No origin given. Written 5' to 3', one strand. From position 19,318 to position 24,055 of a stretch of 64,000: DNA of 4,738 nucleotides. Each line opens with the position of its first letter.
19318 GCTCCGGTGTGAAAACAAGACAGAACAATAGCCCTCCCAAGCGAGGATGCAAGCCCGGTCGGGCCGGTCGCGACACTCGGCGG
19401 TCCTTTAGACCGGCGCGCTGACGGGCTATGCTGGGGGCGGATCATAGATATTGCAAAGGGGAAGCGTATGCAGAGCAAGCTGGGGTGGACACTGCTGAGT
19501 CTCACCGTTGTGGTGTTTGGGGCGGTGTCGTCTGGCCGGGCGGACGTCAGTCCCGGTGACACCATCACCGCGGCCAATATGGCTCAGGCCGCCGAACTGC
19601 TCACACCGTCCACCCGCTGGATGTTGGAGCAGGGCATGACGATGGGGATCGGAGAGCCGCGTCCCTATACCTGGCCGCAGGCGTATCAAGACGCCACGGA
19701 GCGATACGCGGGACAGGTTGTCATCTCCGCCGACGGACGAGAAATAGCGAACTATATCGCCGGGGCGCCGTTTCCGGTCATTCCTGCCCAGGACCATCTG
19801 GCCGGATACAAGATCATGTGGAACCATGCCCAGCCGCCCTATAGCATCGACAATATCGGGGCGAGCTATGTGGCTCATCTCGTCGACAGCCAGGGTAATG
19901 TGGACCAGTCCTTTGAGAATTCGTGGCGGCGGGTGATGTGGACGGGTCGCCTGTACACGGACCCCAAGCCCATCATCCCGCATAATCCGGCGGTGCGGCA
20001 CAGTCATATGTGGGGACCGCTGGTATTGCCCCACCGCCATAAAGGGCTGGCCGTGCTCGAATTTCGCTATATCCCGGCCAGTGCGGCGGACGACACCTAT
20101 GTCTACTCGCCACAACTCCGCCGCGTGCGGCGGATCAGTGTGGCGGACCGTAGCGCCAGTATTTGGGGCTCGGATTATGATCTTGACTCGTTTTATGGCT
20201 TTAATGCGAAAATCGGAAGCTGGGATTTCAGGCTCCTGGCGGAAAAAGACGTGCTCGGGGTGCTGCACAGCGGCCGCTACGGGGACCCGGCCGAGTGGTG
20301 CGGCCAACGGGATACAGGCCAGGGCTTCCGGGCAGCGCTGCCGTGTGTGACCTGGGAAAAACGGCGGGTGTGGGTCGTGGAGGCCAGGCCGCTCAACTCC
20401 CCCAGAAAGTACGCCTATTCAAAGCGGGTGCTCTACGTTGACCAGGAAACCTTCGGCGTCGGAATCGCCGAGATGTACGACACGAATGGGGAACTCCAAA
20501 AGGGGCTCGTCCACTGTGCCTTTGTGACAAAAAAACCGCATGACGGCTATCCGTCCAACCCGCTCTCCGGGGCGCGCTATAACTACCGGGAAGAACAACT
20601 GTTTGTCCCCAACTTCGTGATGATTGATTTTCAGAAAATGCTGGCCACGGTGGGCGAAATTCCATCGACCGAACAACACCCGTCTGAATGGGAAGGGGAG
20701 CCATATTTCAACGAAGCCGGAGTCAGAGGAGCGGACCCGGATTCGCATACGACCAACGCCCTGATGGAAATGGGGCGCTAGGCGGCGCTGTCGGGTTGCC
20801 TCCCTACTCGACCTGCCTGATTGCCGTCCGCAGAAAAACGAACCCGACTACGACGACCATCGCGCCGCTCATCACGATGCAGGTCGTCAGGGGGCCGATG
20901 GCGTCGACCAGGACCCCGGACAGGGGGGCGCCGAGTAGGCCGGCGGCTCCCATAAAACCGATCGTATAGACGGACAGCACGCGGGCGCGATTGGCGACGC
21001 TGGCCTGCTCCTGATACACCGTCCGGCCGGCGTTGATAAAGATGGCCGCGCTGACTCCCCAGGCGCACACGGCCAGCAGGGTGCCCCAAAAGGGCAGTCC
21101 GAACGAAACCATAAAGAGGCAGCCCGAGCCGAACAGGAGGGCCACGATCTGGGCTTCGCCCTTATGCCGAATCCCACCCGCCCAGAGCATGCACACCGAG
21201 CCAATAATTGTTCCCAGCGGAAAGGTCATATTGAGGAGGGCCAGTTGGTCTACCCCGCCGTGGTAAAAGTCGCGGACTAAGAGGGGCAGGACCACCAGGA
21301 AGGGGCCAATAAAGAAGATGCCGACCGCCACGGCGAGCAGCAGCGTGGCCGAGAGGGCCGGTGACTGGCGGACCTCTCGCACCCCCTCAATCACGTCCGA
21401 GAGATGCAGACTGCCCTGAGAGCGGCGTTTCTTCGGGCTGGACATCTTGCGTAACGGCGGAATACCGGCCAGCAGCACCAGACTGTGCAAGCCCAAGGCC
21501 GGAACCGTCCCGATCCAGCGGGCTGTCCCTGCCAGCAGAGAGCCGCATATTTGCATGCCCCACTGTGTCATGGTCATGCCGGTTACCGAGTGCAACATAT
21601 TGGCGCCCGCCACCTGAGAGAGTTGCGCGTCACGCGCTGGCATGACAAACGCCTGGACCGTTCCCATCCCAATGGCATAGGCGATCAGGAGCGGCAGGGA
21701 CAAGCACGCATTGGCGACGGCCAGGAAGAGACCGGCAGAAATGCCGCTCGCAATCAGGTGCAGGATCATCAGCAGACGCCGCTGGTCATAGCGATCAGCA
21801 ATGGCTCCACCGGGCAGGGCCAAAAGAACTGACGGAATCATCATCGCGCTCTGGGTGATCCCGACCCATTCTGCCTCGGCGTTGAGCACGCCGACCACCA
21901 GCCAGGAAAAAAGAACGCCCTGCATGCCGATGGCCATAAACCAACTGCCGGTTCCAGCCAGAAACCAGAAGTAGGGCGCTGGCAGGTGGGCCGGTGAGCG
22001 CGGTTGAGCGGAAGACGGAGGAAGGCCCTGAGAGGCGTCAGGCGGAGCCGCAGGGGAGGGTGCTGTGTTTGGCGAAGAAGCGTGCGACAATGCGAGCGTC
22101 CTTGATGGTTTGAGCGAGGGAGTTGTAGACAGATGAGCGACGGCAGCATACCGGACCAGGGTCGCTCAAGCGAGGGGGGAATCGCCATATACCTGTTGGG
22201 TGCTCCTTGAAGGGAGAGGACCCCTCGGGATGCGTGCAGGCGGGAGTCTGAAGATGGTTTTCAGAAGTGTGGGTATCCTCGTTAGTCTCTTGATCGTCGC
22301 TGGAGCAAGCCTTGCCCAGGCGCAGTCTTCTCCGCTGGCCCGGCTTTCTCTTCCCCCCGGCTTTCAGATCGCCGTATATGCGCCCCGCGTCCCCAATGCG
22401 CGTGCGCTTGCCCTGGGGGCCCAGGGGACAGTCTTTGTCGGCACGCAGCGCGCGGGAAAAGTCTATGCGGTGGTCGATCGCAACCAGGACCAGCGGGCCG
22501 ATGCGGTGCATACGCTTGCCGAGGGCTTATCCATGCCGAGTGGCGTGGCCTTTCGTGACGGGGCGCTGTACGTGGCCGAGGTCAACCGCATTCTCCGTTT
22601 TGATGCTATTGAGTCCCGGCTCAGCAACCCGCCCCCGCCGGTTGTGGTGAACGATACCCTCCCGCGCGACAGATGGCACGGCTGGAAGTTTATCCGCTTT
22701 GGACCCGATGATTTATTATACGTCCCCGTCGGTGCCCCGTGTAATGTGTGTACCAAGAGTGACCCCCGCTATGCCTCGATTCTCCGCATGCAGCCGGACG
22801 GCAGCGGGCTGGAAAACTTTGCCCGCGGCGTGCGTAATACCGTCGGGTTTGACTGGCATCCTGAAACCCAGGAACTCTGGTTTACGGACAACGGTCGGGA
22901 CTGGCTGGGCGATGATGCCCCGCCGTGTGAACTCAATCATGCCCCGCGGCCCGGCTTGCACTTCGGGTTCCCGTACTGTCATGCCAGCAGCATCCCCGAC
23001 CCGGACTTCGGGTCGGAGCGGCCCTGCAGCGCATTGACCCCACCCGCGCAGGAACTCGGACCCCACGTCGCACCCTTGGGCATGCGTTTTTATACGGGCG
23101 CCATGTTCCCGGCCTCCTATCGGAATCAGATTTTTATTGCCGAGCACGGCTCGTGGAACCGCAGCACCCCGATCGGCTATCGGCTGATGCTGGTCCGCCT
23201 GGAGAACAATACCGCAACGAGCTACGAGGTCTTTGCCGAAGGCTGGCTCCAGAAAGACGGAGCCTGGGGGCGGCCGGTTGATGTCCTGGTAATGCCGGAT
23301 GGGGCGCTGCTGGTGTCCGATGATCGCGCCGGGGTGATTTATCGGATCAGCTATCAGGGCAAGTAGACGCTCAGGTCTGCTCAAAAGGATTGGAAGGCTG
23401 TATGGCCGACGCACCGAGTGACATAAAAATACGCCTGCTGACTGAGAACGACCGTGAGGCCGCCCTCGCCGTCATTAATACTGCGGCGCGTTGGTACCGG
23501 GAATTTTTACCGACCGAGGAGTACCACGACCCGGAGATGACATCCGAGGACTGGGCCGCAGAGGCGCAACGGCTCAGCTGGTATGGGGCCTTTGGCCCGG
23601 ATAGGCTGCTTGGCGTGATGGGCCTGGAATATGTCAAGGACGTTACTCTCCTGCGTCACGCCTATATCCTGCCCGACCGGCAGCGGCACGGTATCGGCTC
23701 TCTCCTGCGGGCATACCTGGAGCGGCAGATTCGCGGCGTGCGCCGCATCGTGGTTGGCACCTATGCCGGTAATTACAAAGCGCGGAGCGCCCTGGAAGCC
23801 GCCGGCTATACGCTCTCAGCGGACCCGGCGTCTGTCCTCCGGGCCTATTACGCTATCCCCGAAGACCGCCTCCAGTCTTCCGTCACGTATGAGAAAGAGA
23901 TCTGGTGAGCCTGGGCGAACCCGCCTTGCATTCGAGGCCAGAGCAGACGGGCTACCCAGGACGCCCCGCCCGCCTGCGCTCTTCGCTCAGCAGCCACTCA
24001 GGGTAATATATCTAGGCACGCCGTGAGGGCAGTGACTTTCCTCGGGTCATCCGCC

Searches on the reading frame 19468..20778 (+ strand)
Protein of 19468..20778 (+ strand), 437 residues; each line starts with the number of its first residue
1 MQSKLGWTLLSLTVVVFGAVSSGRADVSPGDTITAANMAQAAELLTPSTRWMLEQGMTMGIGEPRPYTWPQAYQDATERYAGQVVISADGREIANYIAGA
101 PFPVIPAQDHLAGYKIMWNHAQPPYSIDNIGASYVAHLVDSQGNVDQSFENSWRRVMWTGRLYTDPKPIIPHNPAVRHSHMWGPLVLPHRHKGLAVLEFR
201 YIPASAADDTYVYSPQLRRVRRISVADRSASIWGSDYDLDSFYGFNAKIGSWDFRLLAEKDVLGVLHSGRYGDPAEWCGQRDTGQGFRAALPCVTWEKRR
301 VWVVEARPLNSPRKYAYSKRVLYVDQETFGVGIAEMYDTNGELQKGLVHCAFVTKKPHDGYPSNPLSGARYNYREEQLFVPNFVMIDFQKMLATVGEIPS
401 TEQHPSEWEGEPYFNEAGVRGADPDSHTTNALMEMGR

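Call 33: search_protein_families(library=pfam, proteins=[window:19468-20778:+], max_evalue=0.001)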
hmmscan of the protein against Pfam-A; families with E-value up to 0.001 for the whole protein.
window:19468-20778:+ (437 aa): 2 families
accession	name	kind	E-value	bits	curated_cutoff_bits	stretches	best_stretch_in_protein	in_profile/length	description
PF07044.18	DUF1329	-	2.7e-50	172.1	23.1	1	32-409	1-353/368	Protein of unknown function (DUF1329)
PF17131.11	LolA_like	-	8.6e-16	58.6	30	2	188-262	12-81/184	Outer membrane lipoprotein-sorting protein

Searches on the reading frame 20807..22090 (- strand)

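Call 33: search_protein_families(library=pfam, proteins=[window:20807-22090:-], max_evalue=0.001)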
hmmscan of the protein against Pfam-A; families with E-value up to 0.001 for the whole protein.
window:20807-22090:- (428 aa): 2 families
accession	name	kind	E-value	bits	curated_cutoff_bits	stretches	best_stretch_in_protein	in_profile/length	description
PF07690.21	MFS_1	-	2.2e-20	73.3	33.4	2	50-383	8-343/347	Major Facilitator Superfamily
PF05977.19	MFS_3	-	6.1e-18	65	27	1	56-428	28-399/524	Transmembrane secretion effector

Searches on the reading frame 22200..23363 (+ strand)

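Call 33: search_protein_families(library=pfam, proteins=[window:22200-23363:+], max_evalue=0.001)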
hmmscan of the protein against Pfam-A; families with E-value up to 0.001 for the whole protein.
window:22200-23363:+ (388 aa): 2 families
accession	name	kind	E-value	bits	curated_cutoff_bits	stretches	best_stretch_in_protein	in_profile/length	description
PF23500.1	DUF7133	-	2.5e-11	43.9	27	1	46-377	6-349/385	Domain of unknown function (DUF7133)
PF07995.17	GSDH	-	3e-11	43.6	25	1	164-381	118-331/332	Glucose / Sorbosone dehydrogenase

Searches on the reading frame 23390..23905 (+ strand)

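Call 69: search_protein_families(library=pfam, proteins=[window:23390-23905:+], max_evalue=0.0001)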
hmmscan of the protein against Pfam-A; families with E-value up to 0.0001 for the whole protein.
window:23390-23905:+ (172 aa): 1 family
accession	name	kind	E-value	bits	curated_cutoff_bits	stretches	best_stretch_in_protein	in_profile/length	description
PF00583.31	Acetyltransf_1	-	9.7e-08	32.7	20.7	1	34-140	6-116/116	Acetyltransferase (GNAT) family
